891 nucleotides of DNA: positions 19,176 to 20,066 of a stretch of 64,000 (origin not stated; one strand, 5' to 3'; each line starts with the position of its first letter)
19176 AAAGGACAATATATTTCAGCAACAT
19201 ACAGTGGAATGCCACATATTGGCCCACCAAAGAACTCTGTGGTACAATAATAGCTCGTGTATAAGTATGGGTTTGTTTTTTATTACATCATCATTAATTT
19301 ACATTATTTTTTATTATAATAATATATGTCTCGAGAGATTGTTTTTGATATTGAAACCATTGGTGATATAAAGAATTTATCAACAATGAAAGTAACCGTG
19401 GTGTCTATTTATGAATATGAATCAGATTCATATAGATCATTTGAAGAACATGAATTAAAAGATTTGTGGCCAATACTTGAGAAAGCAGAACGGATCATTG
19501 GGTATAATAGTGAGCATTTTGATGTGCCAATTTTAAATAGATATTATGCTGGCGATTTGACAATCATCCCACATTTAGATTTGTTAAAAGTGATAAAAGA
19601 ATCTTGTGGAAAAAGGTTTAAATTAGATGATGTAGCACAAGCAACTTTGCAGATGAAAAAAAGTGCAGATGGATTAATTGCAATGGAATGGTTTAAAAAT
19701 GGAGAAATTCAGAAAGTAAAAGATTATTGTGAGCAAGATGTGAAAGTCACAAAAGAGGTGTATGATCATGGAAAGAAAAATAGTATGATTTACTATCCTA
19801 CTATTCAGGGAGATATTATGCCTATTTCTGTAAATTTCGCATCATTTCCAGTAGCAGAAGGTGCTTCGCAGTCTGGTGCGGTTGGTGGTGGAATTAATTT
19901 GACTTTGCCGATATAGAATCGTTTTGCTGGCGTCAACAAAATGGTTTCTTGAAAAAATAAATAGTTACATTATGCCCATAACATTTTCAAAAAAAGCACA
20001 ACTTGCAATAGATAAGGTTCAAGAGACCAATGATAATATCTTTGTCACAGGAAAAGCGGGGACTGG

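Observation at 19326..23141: Co-directional exonuclease - PIF1 helicase - unknown - DUF2130-like coiled-coil nuclease cluster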

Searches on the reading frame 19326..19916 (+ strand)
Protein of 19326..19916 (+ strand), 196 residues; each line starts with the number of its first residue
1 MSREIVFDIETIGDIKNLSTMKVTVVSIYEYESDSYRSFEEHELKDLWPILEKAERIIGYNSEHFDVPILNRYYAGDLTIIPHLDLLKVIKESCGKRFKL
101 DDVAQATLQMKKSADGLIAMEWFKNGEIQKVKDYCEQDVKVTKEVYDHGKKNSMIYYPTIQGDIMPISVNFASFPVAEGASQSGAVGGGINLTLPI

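Call 3: search_protein_families(library=pfam, proteins=[window:19326-19916:+], max_evalue=0.01)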
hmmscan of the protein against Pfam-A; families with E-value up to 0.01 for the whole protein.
window:19326-19916:+ (196 aa): 4 families
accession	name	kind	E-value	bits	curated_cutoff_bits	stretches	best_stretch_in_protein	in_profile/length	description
PF13482.12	RNase_H_2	-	1.2e-12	48.5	22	1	6-148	2-163/165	RNase_H superfamily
PF10108.15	DNA_pol_B_exo2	-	2.2e-10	41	24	1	83-145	105-169/213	Predicted 3'-5' exonuclease related to the exonuclease domain of PolB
PF18136.6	DNApol_Exo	-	0.00071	19.3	26.7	0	127-147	256-276/282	DNA mitochondrial polymerase exonuclease domain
PF01612.26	DNA_pol_A_exo1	-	0.002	18.4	23.6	1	4-147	22-166/173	3'-5' exonuclease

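Call 4: search_protein_families(library=padloc, proteins=[window:19326-19916:+], max_evalue=0.01)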
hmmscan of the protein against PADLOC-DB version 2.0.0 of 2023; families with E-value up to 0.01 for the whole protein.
window:19326-19916:+ (196 aa): 1 family
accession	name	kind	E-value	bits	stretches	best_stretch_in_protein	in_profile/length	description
PDLC01247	DEDDh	-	0.00023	19.9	1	40-107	60-119/139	"CAS-I,CAS-II,CAS-III,CAS-IV,CAS-V,CAS-VI; associated"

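Call 5: search_protein_families(library=ncbifam, proteins=[window:19326-19916:+], max_evalue=0.01)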
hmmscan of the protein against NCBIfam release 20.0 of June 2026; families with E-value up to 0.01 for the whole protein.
window:19326-19916:+ (196 aa): 0 families

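Call 29: find_homologous_proteins(query=window:19326-19916:+, max_evalue=0.00001)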
Query window:19326-19916:+ (196 aa): 991 proteins with E <= 0.00001 among 1061 candidates; the best 120 are listed.
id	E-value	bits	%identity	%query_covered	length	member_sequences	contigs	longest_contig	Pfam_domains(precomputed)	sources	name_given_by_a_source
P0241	4.1e-126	436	100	100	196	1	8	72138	PF13482.13,PF10108.16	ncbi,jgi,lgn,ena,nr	ncbi:MAG: hypothetical protein HOE80_03275 [Candidatus Magasanikbacteria bacterium]|jgi:DEAD/DEAH bo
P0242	3.5e-108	377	86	100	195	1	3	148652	PF13482.13,PF10108.16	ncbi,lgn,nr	ncbi:ribonuclease H-like domain-containing protein [Patescibacteria group bacterium]|nr:ribonuclease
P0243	4.4e-106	370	83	100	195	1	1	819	PF13482.13,PF10108.16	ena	-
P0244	7.3e-102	357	81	100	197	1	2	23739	PF13482.13,PF10108.16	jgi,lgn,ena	-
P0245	3.5e-101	354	82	100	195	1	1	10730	PF13482.13,PF10108.16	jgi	jgi:DEAD/DEAH box helicase domain-containing protein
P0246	1.6e-100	352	79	100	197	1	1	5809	PF13482.13,PF10108.16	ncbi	ncbi:MAG: ribonuclease H-like domain-containing protein [Candidatus Magasanikbacteria bacterium]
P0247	1.3e-99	349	78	100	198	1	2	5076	PF13482.13,PF10108.16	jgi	-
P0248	1.5e-94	333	75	99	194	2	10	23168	PF13482.13,PF10108.16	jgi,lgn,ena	-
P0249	2.7e-93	329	74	100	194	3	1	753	PF13482.13,PF10108.16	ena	-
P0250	3.4e-93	328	72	100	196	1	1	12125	PF13482.13,PF10108.16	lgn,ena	-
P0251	1.5e-92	326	73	99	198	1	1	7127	PF13482.13,PF10108.16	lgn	-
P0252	2.9e-92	325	74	100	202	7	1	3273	PF01612.27,PF13482.13,PF10108.16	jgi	-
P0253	4.9e-92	325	74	100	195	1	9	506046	PF13482.13,PF10108.16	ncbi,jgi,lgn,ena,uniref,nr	ncbi:MAG: hypothetical protein COV59_03175 [Candidatus Magasanikbacteria bacterium CG11_big_fil_rev_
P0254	4.9e-92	325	74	100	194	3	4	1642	PF13482.13,PF10108.16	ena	-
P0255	5.6e-92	324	73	100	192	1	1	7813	PF13482.13,PF10108.16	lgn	-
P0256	7.1e-92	324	74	99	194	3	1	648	PF13482.13,PF10108.16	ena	-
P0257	3.7e-91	322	72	100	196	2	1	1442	PF13482.13,PF10108.16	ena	-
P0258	5.6e-91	321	71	100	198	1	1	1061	PF01612.27,PF13482.13,PF10108.16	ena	-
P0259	5.8e-91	321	72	100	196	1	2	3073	PF13482.13,PF10108.16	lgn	-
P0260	9.3e-91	320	71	100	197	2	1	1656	PF13482.13,PF10108.16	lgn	-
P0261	1.2e-90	320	72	100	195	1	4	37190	PF13482.13,PF10108.16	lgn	-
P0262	1.3e-90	320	74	100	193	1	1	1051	PF13482.13,PF10108.16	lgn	-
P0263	2.2e-90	319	74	100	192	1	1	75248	PF13482.13,PF10108.16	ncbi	ncbi:MAG: ribonuclease H-like domain-containing protein [Candidatus Magasanikbacteria bacterium]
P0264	4.7e-90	318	72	100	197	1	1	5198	PF01612.27,PF13482.13,PF10108.16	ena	-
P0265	5.0e-90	318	71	100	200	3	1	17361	PF01612.27,PF13482.13,PF10108.16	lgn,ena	-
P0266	5.3e-90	318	73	100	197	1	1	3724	PF13482.13,PF10108.16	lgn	-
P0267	6.4e-90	318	69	100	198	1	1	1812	PF13482.13,PF10108.16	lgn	-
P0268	7.3e-90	317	72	100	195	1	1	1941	PF13482.13,PF10108.16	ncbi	-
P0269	8.3e-90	317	72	100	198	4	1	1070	PF01612.27,PF13482.13,PF10108.16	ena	-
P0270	9.5e-90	317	72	100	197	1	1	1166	PF13482.13,PF10108.16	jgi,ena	-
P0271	1.1e-89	317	74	99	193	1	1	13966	PF01612.27,PF13482.13,PF10108.16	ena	-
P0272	1.2e-89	317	72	99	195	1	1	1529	PF01612.27,PF13482.13,PF10108.16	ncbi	-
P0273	1.4e-89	317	73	100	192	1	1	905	PF13482.13,PF10108.16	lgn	-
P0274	2.1e-89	316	70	100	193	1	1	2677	PF13482.13,PF10108.16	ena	-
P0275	5.3e-89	315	69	100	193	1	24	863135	PF13482.13,PF10108.16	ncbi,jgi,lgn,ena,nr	ncbi:MAG: hypothetical protein HN726_03640 [Candidatus Magasanikbacteria bacterium]|jgi:DEAD/DEAH bo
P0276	7.1e-89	314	70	100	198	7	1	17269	PF13482.13,PF10108.16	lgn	-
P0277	7.5e-89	314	72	100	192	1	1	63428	PF13482.13,PF10108.16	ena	-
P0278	7.6e-89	314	69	100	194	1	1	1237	PF13482.13,PF10108.16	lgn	-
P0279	9.0e-89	314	71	100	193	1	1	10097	PF13482.13,PF10108.16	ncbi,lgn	-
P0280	9.5e-89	314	70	99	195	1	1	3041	PF13482.13,PF10108.16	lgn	-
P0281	1.0e-88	314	70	100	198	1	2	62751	PF01612.27,PF13482.13,PF10108.16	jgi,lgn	-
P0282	1.8e-88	313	70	100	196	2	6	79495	PF13482.13,PF10108.16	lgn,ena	-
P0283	1.8e-88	313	71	99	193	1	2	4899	PF13482.13,PF10108.16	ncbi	-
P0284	1.9e-88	313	70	100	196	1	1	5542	PF13482.13,PF10108.16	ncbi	-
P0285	1.9e-88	313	70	100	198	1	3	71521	PF13482.13,PF10108.16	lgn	-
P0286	2.7e-88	312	69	99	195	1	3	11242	PF01612.27,PF13482.13,PF10108.16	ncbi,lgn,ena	ncbi:MAG: ribonuclease H-like domain-containing protein [Patescibacteria group bacterium]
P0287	3.0e-88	312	70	100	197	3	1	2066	PF01612.27,PF13482.13,PF10108.16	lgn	-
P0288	5.7e-88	311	69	99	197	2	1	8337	PF01612.27,PF13482.13,PF10108.16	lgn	-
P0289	6.8e-88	311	68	100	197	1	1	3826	PF01612.27,PF13482.13,PF10108.16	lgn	-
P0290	7.0e-88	311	73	100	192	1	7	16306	PF13482.13,PF10108.16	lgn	-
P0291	8.3e-88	311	72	100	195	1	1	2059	PF13482.13,PF10108.16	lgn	-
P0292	8.5e-88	311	70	100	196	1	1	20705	PF13482.13,PF10108.16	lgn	-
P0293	9.8e-88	311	72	100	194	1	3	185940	PF01612.27,PF13482.13,PF10108.16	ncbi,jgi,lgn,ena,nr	ncbi:MAG TPA: ribonuclease H-like domain-containing protein [Candidatus Magasanikbacteria bacterium]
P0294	1.5e-87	310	69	100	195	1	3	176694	PF01612.27,PF13482.13,PF10108.16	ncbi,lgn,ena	-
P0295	1.6e-87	310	68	100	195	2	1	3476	PF01612.27,PF13482.13,PF10108.16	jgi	-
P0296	1.7e-87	310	70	100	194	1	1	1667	PF01612.27,PF13482.13,PF10108.16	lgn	-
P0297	2.1e-87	309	67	100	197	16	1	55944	PF01612.27,PF13482.13,PF10108.16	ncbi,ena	-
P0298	2.1e-87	309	70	100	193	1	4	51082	PF01612.27,PF13482.13,PF10108.16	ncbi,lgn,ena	-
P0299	2.4e-87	309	67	100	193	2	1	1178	PF13482.13,PF10108.16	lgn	-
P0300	2.7e-87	309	69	100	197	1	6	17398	PF13482.13,PF10108.16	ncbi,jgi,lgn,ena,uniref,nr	ncbi:MAG: hypothetical protein A3B90_01550 [Candidatus Magasanikbacteria bacterium RIFCSPHIGHO2_02_F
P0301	2.8e-87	309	68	100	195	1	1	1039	PF01612.27,PF13482.13,PF10108.16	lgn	-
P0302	2.9e-87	309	69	100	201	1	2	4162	PF13482.13,PF10108.16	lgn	-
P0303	3.1e-87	309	71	100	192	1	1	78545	PF13482.13,PF10108.16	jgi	-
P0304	3.2e-87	309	70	100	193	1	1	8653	PF01612.27,PF13482.13,PF10108.16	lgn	-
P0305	3.3e-87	309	67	100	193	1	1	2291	PF01612.27,PF13482.13,PF10108.16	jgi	jgi:DEAD/DEAH box helicase domain-containing protein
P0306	3.7e-87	309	71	100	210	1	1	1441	PF01612.27,PF13482.13,PF10108.16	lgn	-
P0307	5.3e-87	308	69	100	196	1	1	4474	PF01612.27,PF13482.13,PF10108.16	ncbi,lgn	-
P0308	5.8e-87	308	73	87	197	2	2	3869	PF13482.13,PF10108.16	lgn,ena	-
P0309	7.6e-87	308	68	99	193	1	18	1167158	PF01612.27,PF13482.13,PF10108.16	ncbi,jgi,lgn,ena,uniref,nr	ncbi:MAG: hypothetical protein A2725_04330 [Candidatus Magasanikbacteria bacterium RIFCSPHIGHO2_01_F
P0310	7.7e-87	308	72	99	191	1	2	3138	PF01612.27,PF13482.13,PF10108.16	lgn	-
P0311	7.9e-87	308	69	100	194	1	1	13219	PF01612.27,PF13482.13,PF10108.16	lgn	-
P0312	1.2e-86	307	67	100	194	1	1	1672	PF01612.27,PF13482.13,PF10108.16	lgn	-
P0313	1.2e-86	307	68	100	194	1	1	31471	PF13482.13,PF10108.16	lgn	-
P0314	1.4e-86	307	69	100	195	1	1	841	PF01612.27,PF13482.13,PF10108.16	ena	-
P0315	1.8e-86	306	70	100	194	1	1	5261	PF13482.13,PF10108.16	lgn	-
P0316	1.9e-86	306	71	99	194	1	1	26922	PF01612.27,PF13482.13,PF10108.16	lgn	-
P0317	2.0e-86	306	68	99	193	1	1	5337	PF01612.27,PF13482.13,PF10108.16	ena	-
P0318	2.3e-86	306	69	100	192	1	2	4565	PF13482.13,PF10108.16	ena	-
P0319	2.3e-86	306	69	98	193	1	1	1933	PF01612.27,PF13482.13,PF10108.16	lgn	-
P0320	2.3e-86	306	70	99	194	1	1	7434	PF01612.27,PF13482.13,PF10108.16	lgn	-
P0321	2.4e-86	306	69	99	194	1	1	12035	PF01612.27,PF13482.13,PF10108.16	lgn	-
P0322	3.8e-86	305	69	100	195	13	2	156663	PF01612.27,PF13482.13,PF10108.16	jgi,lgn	jgi:DEAD/DEAH box helicase domain-containing protein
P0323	3.8e-86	305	69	100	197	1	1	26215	PF01612.27,PF13482.13,PF10108.16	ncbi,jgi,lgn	jgi:DEAD/DEAH box helicase domain-containing protein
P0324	4.3e-86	305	68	100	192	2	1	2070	PF13482.13,PF10108.16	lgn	-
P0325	5.9e-86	305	69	100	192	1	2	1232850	PF01612.27,PF13482.13,PF10108.16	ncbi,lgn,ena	-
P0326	5.9e-86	305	70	100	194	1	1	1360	PF01612.27,PF13482.13,PF10108.16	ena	-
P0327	7.4e-86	304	71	100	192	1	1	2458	PF13482.13,PF10108.16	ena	-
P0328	7.5e-86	304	69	100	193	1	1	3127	PF01612.27,PF13482.13,PF10108.16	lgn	-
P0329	8.1e-86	304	68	100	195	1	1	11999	PF01612.27,PF13482.13,PF10108.16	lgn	-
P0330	9.7e-86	304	70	99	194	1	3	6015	PF13482.13,PF10108.16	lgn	-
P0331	9.8e-86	304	68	99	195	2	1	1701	PF01612.27,PF13482.13,PF10108.16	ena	-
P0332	1.2e-85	304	69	99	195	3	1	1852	PF01612.27,PF13482.13,PF10108.16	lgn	-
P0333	1.2e-85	304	69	100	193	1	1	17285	PF01612.27,PF13482.13,PF10108.16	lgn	-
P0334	1.3e-85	304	69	100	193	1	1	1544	PF01612.27,PF13482.13,PF10108.16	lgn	-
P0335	1.5e-85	303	69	99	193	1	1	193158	PF01612.27,PF13482.13,PF10108.16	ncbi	-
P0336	1.8e-85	303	68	99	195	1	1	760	PF01612.27,PF13482.13,PF10108.16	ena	-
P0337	2.1e-85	303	68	99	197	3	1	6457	PF13482.13,PF10108.16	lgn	-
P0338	2.3e-85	303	70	100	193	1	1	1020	PF13482.13,PF10108.16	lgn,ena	-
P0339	2.4e-85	303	68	100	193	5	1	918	PF13482.13,PF10108.16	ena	-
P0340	2.4e-85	303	71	99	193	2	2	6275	PF01612.27,PF13482.13,PF10108.16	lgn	-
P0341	2.5e-85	303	68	100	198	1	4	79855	PF13482.13,PF10108.16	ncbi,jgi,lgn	-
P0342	2.5e-85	303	67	100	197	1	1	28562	PF13482.13,PF10108.16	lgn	-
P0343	2.8e-85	303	68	100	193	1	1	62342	PF13482.13,PF10108.16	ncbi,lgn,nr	ncbi:MAG: ribonuclease H-like domain-containing protein [bacterium]|nr:ribonuclease H-like domain-co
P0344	3.3e-85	302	70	99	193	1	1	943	PF13482.13,PF10108.16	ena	-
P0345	3.8e-85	302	69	100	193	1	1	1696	PF13482.13,PF10108.16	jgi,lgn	jgi:DEAD/DEAH box helicase domain-containing protein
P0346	3.8e-85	302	67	100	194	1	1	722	PF01612.27,PF13482.13,PF10108.16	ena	-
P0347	4.0e-85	302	68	99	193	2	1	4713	PF01612.27,PF13482.13,PF10108.16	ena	-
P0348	4.6e-85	302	68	100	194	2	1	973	PF01612.27,PF13482.13,PF10108.16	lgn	-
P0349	5.2e-85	302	68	100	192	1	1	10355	PF01612.27,PF13482.13,PF10108.16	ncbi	-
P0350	5.7e-85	302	70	100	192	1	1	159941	PF13482.13,PF10108.16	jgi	-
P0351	5.8e-85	302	70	98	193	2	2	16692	PF13482.13,PF10108.16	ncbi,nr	ncbi:ribonuclease H-like domain-containing protein [Patescibacteria group bacterium]|nr:ribonuclease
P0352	6.1e-85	301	68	100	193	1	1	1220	PF13482.13,PF10108.16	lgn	-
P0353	6.9e-85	301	67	98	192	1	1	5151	PF01612.27,PF13482.13,PF10108.16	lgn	-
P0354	7.9e-85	301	66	100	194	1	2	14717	PF01612.27,PF13482.13,PF10108.16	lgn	-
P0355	8.4e-85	301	67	100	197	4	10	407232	PF01612.27,PF13482.13,PF10108.16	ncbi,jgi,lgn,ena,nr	ncbi:MAG: hypothetical protein HOE53_04540 [Candidatus Magasanikbacteria bacterium]|jgi:DEAD/DEAH bo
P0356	8.9e-85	301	69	99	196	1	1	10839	PF01612.27,PF13482.13,PF10108.16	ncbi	-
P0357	9.3e-85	301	66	100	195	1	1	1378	PF01612.27,PF13482.13,PF10108.16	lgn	-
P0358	9.7e-85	301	68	99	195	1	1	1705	PF01612.27,PF13482.13,PF10108.16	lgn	-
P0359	1.3e-84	300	69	99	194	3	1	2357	PF01612.27,PF13482.13,PF10108.16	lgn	-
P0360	1.3e-84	300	66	98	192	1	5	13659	PF13482.13,PF10108.16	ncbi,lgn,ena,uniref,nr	ncbi:MAG: hypothetical protein A3C90_03365 [Candidatus Magasanikbacteria bacterium RIFCSPHIGHO2_02_F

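Call 30: find_encoding_contigs(protein=P0242, flank=6000, max_places=1)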
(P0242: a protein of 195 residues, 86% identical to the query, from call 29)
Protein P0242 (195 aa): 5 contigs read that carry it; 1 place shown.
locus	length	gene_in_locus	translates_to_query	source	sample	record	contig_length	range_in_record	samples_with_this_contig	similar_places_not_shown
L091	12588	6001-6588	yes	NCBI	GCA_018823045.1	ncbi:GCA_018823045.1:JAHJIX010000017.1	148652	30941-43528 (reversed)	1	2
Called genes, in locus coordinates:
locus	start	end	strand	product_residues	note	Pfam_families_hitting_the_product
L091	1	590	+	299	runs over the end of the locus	PF14397:ATPgrasp_ST (faint), PF02655:ATP-grasp_3, PF02955:GSH-S_ATP, PF08443:RimK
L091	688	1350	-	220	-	PF06414:Zeta_toxin (weak), PF00485:PRK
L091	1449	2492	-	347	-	PF00814:TsaD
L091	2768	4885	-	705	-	-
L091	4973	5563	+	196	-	-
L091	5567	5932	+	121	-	PF00814:TsaD (weak)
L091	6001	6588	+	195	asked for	PF10108:DNA_pol_B_exo2 (faint), PF13482:RNase_H_2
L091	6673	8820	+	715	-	PF00270:DEAD, PF00271:Helicase_C, PF16124:RecQ_Zn_bind, PF09382:RQC, PF00570:HRDC, PF14493:HTH_40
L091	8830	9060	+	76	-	PF01978:TrmB, PF12802:MarR_2 (weak)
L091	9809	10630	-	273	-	-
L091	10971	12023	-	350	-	-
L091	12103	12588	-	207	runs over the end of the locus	-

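Call 31: find_encoding_contigs(protein=P0275, flank=6000, max_places=1)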
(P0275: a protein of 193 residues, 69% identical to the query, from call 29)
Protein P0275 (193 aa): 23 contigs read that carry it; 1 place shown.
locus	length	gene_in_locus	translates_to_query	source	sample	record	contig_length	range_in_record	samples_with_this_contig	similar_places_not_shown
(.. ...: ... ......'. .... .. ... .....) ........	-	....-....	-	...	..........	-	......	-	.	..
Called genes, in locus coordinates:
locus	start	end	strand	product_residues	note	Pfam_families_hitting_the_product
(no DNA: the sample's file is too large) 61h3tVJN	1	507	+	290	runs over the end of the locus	PF12705:PDDEXK_1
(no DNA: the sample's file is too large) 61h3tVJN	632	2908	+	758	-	PF08757:CotH, PF05048:NosD, PF13229:Beta_helix, PF07602:DUF1565 (weak)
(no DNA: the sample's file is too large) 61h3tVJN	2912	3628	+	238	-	PF09359:VTC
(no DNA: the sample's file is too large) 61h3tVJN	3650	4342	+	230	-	PF16316:DUF4956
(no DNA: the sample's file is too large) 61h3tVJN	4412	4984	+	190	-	PF01863:YgjP-like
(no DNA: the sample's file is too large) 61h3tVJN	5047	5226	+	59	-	-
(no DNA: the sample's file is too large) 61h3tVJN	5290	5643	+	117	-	-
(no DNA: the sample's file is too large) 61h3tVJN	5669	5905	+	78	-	PF00462:Glutaredoxin, PF13192:Thioredoxin_3 (weak), PF13417:GST_N_3, PF13409:GST_N_2 (weak)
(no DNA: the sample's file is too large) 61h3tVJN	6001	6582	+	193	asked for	PF13482:RNase_H_2, PF10108:DNA_pol_B_exo2 (faint)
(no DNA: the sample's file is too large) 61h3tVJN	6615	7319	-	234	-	PF00970:FAD_binding_6, PF00175:NAD_binding_1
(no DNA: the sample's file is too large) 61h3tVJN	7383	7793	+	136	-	PF02082:Rrf2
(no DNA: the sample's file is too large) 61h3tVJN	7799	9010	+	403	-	PF00266:Aminotran_5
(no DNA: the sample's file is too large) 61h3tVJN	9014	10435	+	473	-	PF19295:SufBD_N, PF01458:SUFBD_core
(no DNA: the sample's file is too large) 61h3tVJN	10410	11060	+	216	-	-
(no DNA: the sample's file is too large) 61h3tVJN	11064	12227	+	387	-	PF01458:SUFBD_core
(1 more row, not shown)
